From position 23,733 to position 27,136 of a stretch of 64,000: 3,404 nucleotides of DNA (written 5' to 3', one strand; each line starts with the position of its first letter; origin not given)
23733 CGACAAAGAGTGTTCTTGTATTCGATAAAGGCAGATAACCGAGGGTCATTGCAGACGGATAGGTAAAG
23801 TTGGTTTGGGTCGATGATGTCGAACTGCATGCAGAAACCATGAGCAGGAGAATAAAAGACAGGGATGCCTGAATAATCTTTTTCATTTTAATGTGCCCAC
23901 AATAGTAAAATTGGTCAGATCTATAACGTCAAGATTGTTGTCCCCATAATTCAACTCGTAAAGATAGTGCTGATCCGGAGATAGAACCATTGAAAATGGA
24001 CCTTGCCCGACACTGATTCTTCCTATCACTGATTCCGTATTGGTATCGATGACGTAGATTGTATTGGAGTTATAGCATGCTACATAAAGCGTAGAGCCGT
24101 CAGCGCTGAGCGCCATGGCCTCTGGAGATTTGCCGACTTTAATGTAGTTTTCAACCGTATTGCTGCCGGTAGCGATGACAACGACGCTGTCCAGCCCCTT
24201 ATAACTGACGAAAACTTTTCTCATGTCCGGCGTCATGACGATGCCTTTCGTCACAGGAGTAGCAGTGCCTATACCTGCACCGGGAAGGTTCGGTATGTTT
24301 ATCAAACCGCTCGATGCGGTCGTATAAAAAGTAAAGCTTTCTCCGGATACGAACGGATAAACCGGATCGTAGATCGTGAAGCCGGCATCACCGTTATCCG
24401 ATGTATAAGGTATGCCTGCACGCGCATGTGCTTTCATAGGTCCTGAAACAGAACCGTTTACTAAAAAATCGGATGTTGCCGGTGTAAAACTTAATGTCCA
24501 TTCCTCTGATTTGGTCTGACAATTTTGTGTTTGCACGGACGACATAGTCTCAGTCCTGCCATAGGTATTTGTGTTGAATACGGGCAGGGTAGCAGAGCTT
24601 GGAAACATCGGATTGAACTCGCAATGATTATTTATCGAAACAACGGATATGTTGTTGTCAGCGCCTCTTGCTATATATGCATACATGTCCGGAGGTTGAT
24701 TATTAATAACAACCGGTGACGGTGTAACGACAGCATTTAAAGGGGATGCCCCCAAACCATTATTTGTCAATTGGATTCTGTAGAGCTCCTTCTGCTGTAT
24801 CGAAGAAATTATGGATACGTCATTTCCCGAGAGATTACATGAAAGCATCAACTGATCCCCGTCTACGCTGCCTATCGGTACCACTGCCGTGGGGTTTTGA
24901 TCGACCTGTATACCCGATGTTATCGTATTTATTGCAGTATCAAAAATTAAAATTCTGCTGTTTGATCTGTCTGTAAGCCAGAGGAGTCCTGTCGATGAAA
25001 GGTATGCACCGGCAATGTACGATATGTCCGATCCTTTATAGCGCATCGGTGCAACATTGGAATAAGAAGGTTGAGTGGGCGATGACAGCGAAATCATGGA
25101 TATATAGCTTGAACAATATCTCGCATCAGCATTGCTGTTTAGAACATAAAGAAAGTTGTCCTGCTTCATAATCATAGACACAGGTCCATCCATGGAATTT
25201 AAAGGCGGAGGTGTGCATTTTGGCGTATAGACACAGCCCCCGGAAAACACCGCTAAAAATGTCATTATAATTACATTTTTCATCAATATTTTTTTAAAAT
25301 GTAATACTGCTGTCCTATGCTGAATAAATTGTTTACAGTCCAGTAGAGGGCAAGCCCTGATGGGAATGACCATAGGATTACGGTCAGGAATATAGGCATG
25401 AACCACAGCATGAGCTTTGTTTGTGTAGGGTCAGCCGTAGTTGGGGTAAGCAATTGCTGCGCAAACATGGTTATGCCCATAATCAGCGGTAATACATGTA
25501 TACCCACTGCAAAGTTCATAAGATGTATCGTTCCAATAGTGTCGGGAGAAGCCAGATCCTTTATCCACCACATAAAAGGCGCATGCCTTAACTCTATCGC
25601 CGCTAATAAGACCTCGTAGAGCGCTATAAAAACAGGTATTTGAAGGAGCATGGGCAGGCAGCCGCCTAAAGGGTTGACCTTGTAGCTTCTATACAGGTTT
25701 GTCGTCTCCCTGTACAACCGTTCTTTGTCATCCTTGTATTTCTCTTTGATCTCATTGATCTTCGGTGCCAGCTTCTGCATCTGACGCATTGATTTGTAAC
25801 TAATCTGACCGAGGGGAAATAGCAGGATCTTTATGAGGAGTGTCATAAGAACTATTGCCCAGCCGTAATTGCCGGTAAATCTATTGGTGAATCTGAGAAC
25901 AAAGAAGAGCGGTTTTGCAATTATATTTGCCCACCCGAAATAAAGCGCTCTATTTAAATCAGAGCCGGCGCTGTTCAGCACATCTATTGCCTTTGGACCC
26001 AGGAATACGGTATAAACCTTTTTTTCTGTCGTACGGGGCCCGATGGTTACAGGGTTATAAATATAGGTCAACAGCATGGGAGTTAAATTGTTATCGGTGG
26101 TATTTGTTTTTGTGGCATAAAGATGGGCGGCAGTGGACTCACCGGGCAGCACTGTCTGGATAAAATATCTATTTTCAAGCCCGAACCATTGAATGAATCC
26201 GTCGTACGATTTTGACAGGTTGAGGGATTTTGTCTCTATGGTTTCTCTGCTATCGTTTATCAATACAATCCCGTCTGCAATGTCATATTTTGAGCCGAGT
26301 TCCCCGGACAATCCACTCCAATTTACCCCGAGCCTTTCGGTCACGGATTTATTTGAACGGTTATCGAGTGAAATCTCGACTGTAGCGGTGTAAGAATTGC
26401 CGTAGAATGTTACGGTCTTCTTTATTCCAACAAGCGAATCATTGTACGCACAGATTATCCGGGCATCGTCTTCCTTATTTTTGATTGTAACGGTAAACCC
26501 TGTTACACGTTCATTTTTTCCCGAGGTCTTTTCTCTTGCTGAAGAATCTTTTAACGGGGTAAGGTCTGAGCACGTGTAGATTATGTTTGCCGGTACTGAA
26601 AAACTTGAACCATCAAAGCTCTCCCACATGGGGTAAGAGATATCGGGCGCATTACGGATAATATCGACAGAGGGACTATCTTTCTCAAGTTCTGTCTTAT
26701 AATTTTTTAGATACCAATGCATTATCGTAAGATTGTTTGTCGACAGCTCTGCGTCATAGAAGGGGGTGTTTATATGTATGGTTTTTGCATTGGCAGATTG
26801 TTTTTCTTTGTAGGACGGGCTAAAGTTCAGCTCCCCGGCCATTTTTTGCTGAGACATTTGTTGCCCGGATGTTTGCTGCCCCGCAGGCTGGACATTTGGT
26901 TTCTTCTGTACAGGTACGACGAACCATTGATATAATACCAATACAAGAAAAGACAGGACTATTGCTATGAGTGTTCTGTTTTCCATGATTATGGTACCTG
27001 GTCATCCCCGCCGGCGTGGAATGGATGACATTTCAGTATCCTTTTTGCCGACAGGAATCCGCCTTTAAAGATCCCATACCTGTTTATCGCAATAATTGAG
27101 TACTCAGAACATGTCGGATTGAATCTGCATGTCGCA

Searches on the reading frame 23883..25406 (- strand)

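Call 59: search_protein_families(library=ncbifam, proteins=[window:23883-25406:-], max_evalue=1e-10)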
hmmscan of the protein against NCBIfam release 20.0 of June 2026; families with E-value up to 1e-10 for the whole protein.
window:23883-25406:- (507 aa): 6 families
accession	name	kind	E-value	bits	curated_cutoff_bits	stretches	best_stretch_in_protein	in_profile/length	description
TIGR03866.1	PQQ_ABC_repeats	subfamily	5.8e-23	81.4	287.3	1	395-504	10-119/310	PQQ-dependent catabolism-associated beta-propeller protein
NF052340.1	hydrazine_beta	equivalog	2.2e-17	63.2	560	0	389-459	80-152/372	hydrazine synthase subunit beta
TIGR02276.1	beta_rpt_yvtn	repeat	1.9e-16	59.7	27.85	1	436-475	2-41/42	beta-propeller repeat protein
NF052342.1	hydrazine_BC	exception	2.8e-14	52.2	1250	0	389-464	86-163/690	hydrazine synthase subunit beta-gamma fusion subunit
NF052460.1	L-NosZ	equivalog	2.8e-12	45.9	700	1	396-503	144-251/480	clade III lactonase-type nitrous-oxide reductase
NF052280.1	7_blade_YncE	equivalog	1.2e-11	44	400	0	388-444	261-317/338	7-bladed beta-propeller protein YncE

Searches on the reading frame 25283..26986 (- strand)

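Call 59: search_protein_families(library=ncbifam, proteins=[window:25283-26986:-], max_evalue=1e-10)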
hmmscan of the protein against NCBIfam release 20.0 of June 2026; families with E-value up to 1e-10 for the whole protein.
window:25283-26986:- (567 aa): 18 families
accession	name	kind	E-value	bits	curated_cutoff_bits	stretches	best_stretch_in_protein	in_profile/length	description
NF002353.0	PRK01318.1-4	equivalog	1.5e-105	354.1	365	1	4-566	7-575/596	membrane protein insertase YidC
NF002352.0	PRK01318.1-3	equivalog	2e-101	340.8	447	1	31-566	50-551/562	membrane protein insertase YidC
NF002357.0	PRK01318.2-4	equivalog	6.4e-89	299.1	479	1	2-565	8-514/532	membrane protein insertase YidC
NF002351.0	PRK01318.1-1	equivalog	1.1e-80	271.9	740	1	248-565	236-532/545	membrane protein insertase YidC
TIGR03592.1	yidC_oxa1_cterm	subfamily_domain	4.3e-71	238.9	84.3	1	373-564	1-190/191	membrane protein insertase YidC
NF002356.0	PRK01318.2-3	equivalog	3.8e-59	200.6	460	1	170-563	153-571/627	membrane protein insertase YidC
NF002354.0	PRK01318.2-1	equivalog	9.5e-57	192.7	1094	1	327-565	306-532/548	membrane protein insertase YidC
NF002355.0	PRK01318.2-2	equivalog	1.4e-54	185.6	891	1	230-565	246-595/602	membrane protein insertase YidC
NF002168.0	PRK01001.1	equivalog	4.9e-51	174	670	1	356-566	558-777/795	membrane protein insertase YidC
TIGR03593.1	yidC_nterm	equivalog_domain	7.6e-44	150.8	58.25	1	3-372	2-363/363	membrane protein insertase YidC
NF002358.0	PRK01318.2-5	equivalog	1.8e-43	149.2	605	1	355-563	322-535/545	membrane protein insertase YidC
NF002803.0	PRK02944.1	equivalog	1.4e-40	139.4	377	1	352-563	36-240/255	YidC family membrane integrase SpoIIIJ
NF002359.0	PRK01318.2-6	equivalog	3.4e-40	138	600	1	326-562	330-576/624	membrane protein insertase YidC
NF002350.0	PRK01315.1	equivalog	9.5e-36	123.5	282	1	373-566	41-257/329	membrane protein insertase YidC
NF002899.0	PRK03449.1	equivalog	7.5e-31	107.6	276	1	374-460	32-118/359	membrane protein insertase YidC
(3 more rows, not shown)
